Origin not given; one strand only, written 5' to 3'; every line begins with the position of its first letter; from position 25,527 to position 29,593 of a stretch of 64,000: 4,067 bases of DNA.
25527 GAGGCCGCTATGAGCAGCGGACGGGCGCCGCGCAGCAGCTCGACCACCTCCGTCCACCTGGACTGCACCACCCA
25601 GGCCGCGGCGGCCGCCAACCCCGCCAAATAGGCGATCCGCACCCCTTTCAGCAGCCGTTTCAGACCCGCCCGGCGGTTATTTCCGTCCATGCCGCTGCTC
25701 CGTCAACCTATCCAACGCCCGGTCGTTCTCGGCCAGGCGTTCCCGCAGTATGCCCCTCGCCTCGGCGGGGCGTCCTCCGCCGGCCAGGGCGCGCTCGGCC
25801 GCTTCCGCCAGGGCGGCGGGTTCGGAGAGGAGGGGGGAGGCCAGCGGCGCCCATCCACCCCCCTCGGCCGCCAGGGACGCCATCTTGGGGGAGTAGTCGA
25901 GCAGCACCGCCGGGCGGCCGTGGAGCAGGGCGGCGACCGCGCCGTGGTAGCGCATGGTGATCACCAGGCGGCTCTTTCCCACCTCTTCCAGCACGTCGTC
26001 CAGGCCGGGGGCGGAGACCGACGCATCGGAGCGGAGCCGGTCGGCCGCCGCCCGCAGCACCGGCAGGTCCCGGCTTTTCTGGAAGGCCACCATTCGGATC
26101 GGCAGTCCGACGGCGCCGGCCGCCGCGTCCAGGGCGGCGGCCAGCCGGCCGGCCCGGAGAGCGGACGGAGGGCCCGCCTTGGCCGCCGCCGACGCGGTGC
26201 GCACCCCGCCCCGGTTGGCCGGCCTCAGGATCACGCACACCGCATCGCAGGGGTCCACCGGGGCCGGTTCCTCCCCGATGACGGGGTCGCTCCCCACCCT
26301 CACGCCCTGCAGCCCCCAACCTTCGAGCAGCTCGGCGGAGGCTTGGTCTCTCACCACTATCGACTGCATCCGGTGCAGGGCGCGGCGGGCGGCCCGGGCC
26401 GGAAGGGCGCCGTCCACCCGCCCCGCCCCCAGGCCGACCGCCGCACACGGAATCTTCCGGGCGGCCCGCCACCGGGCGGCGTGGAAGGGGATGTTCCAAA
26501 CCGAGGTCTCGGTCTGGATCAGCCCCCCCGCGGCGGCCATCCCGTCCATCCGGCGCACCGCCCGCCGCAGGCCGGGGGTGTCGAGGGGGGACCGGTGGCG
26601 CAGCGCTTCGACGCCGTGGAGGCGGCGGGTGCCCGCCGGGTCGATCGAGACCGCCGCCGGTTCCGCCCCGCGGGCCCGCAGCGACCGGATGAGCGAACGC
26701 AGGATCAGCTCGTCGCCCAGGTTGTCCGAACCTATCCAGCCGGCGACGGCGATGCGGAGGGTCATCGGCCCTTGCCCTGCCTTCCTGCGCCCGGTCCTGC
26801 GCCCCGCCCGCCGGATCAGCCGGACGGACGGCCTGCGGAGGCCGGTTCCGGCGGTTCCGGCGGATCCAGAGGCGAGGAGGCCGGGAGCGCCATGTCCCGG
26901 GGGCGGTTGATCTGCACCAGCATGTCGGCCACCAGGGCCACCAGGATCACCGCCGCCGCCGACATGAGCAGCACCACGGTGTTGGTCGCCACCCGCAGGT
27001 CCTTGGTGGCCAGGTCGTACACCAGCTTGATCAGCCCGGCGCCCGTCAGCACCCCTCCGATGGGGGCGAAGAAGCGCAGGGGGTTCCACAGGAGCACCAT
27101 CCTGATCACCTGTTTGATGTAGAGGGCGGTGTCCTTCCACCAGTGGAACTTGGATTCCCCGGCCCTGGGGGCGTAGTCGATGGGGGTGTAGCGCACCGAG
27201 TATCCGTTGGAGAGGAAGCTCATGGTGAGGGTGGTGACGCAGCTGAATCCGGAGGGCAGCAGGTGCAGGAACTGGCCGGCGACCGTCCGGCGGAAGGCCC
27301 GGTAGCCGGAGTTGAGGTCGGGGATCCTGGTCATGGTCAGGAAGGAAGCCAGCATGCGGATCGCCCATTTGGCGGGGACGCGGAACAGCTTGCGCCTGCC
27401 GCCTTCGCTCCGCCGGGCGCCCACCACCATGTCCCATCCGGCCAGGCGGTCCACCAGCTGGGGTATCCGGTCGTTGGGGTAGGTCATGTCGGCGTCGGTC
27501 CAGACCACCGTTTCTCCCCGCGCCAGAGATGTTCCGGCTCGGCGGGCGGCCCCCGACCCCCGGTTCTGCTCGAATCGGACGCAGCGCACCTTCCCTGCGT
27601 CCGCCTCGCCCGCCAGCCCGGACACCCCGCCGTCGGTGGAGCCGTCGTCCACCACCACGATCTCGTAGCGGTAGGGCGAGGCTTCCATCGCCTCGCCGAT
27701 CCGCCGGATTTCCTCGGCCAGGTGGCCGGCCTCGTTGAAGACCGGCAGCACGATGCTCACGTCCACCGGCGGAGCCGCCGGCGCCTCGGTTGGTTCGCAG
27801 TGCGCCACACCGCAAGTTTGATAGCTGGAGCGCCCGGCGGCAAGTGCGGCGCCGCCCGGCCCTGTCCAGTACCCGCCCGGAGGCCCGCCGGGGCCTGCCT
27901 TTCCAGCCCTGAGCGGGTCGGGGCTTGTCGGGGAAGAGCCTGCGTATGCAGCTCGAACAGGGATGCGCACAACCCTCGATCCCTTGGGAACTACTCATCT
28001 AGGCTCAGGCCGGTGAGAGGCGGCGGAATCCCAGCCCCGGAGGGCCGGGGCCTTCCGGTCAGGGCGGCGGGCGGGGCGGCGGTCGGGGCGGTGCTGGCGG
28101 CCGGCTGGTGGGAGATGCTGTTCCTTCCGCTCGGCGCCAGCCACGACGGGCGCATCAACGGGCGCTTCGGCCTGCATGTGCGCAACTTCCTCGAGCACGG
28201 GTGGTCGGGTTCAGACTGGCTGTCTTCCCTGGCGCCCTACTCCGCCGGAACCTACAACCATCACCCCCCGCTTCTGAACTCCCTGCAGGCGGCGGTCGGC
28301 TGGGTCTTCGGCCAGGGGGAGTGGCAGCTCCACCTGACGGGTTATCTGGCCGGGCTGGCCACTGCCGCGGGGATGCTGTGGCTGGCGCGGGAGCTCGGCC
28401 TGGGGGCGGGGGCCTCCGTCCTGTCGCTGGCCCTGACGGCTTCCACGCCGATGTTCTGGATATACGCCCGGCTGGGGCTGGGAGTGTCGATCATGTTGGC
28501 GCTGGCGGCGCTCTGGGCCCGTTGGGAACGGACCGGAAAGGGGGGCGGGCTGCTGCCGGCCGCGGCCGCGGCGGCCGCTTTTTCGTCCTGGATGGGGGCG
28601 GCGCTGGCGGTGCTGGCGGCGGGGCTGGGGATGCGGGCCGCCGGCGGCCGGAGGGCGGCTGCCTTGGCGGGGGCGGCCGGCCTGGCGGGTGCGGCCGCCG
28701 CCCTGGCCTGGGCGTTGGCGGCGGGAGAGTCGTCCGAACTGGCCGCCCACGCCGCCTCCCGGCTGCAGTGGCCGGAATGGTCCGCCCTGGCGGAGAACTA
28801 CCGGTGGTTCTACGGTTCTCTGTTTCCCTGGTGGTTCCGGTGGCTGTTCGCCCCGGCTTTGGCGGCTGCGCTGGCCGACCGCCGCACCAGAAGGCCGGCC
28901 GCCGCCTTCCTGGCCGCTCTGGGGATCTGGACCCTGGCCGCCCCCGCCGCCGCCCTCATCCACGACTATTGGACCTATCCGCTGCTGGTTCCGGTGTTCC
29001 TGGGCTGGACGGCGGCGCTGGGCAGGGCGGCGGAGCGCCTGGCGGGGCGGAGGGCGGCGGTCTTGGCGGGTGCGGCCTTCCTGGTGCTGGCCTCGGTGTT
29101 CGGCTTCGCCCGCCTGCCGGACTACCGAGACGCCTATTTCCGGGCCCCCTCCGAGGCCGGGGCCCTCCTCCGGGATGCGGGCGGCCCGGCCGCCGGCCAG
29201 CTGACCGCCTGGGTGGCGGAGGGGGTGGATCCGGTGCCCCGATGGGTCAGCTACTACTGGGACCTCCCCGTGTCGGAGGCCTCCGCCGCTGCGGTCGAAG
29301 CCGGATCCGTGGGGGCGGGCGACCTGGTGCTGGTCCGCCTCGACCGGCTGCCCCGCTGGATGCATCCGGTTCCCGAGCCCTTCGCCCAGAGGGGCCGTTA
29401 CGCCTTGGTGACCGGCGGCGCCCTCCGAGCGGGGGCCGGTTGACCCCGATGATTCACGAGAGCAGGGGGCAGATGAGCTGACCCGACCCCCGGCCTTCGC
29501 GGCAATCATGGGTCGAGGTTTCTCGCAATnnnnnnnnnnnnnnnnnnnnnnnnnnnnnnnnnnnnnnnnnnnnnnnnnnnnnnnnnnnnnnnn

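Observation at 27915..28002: Conserved about 60-90 nt element in the 5' regions of at least three unrelated + strand genes (also 49931-50019, 55459-55512, partial 54311-54345)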

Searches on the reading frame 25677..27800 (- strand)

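Call 14: search_protein_families(library=pfam, proteins=[window:25677-27800:-])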
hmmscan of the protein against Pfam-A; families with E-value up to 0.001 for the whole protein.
window:25677-27800:- (707 aa): 1 family
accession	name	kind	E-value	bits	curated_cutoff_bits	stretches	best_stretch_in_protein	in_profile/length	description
PF04230.19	PS_pyruv_trans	-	1.9e-25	90.8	25.3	1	360-638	1-280/280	Polysaccharide pyruvyl transferase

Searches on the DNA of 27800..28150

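Call 9: search_rna_families(source=window, start=27800, end=28150, threshold=evalue, max_evalue=10)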
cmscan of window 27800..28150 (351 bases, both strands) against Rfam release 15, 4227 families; matches with E-value up to 10: 2.
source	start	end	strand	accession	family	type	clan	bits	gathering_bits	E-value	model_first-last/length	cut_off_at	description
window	28077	28144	-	RF02339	GlsR17_miR2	Gene; snRNA; snoRNA; CD-box;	-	13.4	84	5.3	1-63/63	no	Giardia snoRNA GlsR17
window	28030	28050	-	RF03919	mir-1540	Gene; miRNA;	-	13.2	90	9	19-39/59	no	mir-1540 microRNA precursor family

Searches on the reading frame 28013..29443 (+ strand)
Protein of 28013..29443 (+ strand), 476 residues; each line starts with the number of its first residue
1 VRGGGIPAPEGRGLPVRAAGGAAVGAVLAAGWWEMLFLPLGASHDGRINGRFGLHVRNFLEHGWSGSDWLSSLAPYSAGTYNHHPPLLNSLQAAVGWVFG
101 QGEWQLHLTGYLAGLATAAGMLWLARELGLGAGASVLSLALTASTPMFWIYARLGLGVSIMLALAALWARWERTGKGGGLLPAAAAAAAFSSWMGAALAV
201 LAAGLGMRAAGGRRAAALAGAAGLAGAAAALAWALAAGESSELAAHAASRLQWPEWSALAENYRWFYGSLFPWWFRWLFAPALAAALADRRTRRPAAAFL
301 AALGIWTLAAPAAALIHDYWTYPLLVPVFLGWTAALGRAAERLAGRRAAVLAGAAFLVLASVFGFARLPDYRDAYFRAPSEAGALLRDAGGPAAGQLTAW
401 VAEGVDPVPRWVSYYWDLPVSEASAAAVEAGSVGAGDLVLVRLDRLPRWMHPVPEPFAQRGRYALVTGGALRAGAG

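Call 14: search_protein_families(library=pfam, proteins=[window:28091-29443:+])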
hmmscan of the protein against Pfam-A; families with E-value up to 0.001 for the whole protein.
window:28091-29443:+ (450 aa): 0 families

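Call 36: find_homologous_proteins(query=window:28091-29443:+, max_evalue=1e-20)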
Query window:28091-29443:+ (450 aa): 76 proteins with E <= 1e-20 among 8000 candidates.
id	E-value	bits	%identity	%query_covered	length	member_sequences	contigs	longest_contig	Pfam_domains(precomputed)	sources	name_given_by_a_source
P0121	2.3e-254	863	90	99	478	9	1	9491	-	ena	-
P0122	2.5e-224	763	81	99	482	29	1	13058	-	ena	-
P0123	4.7e-200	683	72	99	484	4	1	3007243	-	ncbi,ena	-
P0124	1.6e-181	622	67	99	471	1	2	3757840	-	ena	-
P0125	2.0e-179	615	65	98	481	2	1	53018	-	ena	-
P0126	1.6e-175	602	64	99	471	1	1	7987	-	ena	-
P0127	1.4e-173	596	65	99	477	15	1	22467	-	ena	-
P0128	7.4e-173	594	63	100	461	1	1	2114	-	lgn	-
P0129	1.7e-172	593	63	99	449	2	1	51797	-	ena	-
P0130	2.2e-168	579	63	99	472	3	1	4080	-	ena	-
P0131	1.9e-167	576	62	99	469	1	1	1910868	-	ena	-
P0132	4.8e-167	575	63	100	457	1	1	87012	-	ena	-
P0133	1.2e-166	573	61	98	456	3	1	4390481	-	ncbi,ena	-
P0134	1.7e-166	573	62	99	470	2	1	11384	-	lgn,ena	-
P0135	3.2e-165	569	63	98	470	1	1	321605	-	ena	-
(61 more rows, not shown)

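Call 37: find_encoding_contigs(protein=P0121, flank=10000, max_places=10)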
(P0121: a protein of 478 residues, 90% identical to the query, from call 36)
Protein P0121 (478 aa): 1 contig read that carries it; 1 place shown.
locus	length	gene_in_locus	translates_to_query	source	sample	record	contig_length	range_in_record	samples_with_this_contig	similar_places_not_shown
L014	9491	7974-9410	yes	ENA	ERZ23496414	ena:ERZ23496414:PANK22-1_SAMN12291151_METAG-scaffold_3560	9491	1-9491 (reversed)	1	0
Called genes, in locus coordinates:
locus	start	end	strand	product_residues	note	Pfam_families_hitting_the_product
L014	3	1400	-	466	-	?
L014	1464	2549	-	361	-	PF01210:NAD_Gly3P_dh_N, PF02558:ApbA (weak), PF03807:F420_oxidored (faint), PF07479:NAD_Gly3P_dh_C, PF20618:GPD_NAD_C_bact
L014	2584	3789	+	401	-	PF01926:MMR_HSR1, PF06071:YchF-GTPase_C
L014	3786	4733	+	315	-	PF04018:VCA0040-like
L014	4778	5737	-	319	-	PF03706:LPG_synthase_TM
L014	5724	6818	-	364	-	PF04230:PS_pyruv_trans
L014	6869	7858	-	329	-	PF00535:Glycos_transf_2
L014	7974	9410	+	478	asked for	-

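Call 38: find_encoding_contigs(protein=P0122, flank=10000, max_places=10)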
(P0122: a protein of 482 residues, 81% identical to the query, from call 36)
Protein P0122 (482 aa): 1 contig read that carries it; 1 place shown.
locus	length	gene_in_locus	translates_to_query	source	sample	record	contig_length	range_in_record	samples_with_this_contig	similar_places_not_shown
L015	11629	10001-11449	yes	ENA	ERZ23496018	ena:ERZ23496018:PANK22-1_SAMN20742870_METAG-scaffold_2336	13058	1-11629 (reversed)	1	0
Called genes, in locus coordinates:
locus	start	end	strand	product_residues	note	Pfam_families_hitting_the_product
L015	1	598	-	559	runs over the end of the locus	PF03602:Cons_hypoth95 (faint), PF01555:N6_N4_Mtase, PF01844:HNH, PF14279:HNH_5 (weak)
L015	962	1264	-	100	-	PF07978:NIPSNAP (weak)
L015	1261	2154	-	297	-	PF01555:N6_N4_Mtase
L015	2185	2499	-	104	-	PF01555:N6_N4_Mtase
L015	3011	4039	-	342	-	PF01210:NAD_Gly3P_dh_N, PF02558:ApbA, PF07479:NAD_Gly3P_dh_C, PF20618:GPD_NAD_C_bact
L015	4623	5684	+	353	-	PF01926:MMR_HSR1, PF06071:YchF-GTPase_C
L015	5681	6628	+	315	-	PF04018:VCA0040-like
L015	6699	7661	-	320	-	PF03706:LPG_synthase_TM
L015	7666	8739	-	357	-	PF04230:PS_pyruv_trans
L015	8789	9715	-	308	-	PF00535:Glycos_transf_2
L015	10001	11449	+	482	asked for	-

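Call 70: find_encoding_contigs(protein=window:28013-29443:+, flank=2000, max_places=3)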
Protein window:28013-29443:+ (476 aa): no gene with exactly this product is on record in the collection.
